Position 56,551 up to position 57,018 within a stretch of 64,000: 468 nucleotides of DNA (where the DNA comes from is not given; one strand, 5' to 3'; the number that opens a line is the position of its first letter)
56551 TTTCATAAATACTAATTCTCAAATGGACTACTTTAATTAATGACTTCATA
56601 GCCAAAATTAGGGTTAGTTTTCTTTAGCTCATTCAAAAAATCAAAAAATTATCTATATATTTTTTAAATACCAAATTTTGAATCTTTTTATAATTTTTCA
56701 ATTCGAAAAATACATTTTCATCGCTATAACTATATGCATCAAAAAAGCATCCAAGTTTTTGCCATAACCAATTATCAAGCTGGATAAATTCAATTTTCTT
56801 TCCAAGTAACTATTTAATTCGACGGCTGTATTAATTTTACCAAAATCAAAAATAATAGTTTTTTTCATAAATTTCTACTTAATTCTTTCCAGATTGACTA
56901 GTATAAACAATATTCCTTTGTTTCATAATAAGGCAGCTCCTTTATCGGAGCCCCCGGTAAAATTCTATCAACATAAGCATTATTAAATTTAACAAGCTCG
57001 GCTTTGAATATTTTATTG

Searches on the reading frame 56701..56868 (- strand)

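Call 5: search_protein_families(library=pfam, proteins=[window:56701-56868:-], max_evalue=1)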
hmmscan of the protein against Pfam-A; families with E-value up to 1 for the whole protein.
window:56701-56868:- (56 aa): 0 families

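Call 6: search_protein_families(library=ncbifam, proteins=[window:56701-56868:-], max_evalue=1)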
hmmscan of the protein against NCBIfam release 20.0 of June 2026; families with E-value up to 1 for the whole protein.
window:56701-56868:- (56 aa): 0 families

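Call 13: search_protein_families(library=padloc, proteins=[window:56701-56868:-], max_evalue=1)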
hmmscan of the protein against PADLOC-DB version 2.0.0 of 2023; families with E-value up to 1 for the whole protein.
window:56701-56868:- (56 aa): 0 families

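Call 14: search_protein_families(library=phrogs, proteins=[window:56701-56868:-], max_evalue=1)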
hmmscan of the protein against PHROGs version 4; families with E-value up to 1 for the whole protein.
window:56701-56868:- (56 aa): 1 family
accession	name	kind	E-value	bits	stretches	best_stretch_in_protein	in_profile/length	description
phrog_17593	-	unknown function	0.013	16.7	1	4-46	8-47/101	-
